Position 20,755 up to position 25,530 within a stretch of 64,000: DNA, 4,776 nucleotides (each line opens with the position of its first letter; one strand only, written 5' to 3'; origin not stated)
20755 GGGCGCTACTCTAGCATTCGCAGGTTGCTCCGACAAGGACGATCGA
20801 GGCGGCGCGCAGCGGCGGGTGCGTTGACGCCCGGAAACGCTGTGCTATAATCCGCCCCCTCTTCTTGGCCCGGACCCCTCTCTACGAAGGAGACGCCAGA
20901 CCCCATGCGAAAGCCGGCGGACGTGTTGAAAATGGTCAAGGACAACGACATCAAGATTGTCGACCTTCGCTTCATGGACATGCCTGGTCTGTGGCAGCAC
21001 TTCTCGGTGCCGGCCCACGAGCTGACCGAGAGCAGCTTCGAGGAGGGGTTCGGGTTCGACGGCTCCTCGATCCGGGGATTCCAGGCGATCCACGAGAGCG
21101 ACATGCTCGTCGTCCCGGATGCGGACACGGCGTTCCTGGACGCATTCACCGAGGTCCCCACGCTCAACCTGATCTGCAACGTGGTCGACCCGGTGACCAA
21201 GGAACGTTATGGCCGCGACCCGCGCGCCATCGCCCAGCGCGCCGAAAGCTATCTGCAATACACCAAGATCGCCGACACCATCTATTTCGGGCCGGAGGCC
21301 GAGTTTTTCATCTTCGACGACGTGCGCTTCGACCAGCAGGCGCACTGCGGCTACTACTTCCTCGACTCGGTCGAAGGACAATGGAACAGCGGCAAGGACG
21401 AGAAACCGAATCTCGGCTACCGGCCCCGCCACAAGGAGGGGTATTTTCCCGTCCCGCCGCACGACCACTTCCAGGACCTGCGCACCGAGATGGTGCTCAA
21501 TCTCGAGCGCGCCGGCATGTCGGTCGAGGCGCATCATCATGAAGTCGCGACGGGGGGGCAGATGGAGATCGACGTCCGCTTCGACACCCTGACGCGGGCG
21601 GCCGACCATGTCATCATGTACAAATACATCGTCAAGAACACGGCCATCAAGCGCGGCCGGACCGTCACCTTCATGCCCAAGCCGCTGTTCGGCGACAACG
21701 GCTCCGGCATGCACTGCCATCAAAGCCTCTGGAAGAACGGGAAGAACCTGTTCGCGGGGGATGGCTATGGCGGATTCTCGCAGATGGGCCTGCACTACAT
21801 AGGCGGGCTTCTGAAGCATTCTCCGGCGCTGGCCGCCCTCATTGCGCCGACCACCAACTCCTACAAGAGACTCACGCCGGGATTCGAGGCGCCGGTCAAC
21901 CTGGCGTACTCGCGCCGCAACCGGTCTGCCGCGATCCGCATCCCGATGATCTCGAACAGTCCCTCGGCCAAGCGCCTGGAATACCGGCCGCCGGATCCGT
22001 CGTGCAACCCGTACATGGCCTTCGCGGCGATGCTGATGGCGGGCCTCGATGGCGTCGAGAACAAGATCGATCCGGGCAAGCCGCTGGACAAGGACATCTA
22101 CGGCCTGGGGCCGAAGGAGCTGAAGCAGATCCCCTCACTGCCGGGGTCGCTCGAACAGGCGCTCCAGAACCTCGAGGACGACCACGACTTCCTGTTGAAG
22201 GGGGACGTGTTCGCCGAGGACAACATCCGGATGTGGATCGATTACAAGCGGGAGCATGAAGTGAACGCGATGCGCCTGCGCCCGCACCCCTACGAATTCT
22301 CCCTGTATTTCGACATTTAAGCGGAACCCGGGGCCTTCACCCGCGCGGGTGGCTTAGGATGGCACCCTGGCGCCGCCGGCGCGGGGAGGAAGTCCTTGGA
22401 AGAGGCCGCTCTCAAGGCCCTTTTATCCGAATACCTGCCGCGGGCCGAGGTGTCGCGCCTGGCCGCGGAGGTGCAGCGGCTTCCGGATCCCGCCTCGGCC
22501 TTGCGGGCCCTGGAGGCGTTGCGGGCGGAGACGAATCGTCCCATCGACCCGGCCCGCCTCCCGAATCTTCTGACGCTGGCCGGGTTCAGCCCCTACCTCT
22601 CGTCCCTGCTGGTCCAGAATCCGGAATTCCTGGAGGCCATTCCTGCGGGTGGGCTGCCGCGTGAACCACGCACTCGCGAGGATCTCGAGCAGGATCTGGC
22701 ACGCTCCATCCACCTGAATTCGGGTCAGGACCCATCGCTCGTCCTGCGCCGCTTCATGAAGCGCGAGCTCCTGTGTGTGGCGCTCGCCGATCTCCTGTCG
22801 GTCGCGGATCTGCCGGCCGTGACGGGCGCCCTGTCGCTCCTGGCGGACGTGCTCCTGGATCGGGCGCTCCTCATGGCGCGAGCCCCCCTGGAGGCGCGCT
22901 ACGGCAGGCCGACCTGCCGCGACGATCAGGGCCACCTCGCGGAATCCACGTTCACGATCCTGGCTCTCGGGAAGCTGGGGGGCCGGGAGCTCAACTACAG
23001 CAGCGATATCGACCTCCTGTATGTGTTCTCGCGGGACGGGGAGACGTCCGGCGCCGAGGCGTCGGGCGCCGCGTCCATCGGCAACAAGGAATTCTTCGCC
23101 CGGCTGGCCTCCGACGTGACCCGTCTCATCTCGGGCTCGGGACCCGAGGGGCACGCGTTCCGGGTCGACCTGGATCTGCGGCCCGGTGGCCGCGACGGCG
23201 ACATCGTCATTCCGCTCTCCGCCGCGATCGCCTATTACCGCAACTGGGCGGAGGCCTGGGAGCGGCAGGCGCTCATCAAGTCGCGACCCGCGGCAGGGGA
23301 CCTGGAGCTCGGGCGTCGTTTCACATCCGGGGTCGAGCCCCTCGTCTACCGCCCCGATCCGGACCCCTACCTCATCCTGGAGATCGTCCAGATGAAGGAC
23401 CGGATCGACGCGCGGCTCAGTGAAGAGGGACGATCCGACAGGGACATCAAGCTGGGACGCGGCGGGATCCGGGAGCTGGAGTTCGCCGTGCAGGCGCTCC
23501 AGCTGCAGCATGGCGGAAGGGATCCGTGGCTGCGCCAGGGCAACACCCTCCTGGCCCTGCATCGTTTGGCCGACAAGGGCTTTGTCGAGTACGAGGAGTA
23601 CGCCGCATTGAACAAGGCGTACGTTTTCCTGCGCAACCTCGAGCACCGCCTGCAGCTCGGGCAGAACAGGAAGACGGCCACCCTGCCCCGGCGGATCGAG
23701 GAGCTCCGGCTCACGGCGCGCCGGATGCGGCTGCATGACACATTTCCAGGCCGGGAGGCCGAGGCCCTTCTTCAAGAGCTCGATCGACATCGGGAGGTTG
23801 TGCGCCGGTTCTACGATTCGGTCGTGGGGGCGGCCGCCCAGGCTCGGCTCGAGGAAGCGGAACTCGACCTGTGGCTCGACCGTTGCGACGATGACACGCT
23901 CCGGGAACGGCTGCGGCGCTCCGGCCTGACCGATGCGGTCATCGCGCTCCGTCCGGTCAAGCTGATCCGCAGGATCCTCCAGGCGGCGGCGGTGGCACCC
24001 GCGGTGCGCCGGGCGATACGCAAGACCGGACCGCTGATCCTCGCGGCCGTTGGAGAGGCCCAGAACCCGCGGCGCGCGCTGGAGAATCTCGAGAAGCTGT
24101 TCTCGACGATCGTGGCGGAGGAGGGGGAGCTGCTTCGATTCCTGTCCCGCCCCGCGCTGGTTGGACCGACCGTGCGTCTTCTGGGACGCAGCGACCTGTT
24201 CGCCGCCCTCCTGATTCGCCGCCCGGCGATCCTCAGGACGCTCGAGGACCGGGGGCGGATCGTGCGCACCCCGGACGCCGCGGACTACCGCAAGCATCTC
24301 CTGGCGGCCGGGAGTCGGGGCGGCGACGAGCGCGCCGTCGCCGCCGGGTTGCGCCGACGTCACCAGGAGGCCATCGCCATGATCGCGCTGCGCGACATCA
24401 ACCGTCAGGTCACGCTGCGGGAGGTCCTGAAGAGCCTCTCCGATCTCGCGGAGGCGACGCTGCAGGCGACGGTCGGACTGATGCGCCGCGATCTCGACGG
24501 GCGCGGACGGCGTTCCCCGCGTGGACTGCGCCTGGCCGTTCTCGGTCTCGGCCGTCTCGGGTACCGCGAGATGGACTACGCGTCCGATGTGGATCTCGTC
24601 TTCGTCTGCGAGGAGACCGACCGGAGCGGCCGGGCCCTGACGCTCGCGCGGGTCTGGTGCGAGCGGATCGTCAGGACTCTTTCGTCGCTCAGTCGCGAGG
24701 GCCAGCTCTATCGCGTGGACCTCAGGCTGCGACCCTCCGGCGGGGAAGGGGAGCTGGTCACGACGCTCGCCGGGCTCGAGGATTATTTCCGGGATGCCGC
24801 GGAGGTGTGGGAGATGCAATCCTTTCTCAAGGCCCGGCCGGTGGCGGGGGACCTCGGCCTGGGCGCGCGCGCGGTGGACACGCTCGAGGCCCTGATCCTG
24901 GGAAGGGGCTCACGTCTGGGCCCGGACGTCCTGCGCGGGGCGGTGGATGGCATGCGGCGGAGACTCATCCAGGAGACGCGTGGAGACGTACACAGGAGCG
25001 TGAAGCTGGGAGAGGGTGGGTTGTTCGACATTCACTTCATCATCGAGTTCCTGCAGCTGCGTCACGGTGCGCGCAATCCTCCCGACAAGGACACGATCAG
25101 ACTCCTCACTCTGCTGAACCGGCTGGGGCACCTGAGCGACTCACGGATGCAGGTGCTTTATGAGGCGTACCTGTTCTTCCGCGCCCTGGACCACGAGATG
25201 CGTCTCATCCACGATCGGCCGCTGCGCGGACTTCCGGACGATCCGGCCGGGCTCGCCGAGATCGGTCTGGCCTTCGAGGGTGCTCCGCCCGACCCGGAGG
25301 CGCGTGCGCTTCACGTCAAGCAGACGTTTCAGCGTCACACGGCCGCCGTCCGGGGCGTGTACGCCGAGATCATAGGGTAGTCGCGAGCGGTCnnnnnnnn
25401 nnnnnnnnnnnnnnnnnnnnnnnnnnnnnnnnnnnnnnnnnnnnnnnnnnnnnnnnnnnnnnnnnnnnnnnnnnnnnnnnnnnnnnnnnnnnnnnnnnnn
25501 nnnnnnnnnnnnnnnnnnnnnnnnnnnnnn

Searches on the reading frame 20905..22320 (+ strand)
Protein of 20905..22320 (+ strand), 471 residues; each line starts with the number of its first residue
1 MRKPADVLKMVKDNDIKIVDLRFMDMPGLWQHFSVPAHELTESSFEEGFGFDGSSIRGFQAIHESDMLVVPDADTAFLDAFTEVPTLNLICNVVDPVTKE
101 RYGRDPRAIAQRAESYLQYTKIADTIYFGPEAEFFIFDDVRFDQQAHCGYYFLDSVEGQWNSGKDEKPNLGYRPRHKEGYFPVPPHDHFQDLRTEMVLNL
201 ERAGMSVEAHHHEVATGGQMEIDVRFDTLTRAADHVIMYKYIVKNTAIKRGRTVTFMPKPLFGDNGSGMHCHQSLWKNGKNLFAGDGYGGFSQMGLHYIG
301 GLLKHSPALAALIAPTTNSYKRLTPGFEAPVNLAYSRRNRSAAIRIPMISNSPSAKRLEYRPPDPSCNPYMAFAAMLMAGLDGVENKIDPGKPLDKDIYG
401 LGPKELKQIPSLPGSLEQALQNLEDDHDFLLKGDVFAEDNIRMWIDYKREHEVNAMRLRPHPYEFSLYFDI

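Call 11: search_protein_families(library=pfam, proteins=[window:20905-22320:+], max_evalue=0.001)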
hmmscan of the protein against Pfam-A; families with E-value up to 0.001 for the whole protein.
window:20905-22320:+ (471 aa): 2 families
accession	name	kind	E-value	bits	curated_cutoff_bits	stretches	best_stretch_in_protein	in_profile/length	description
PF00120.29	Gln-synt_C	-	8.2e-135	449.7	24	1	104-468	2-344/344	Glutamine synthetase, catalytic domain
PF03951.24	Gln-synt_N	-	7.2e-31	106.1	33.4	1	15-96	1-82/82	Glutamine synthetase, beta-Grasp domain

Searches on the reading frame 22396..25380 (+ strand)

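Call 11: search_protein_families(library=pfam, proteins=[window:22396-25380:+], max_evalue=0.001)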
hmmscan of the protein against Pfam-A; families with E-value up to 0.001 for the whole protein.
window:22396-25380:+ (994 aa): 3 families
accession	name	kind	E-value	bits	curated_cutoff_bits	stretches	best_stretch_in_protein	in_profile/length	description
PF03710.21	GlnE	-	2.9e-106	354.9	24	2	57-310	3-250/252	Glutamate-ammonia ligase adenylyltransferase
PF08335.16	GlnD_UR_UTase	-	3.3e-41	141.1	21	2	333-475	3-139/141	GlnD PII-uridylyltransferase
PF10335.14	DUF294_C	-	6.1e-08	33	22.5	1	341-440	26-120/145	Putative nucleotidyltransferase substrate binding domain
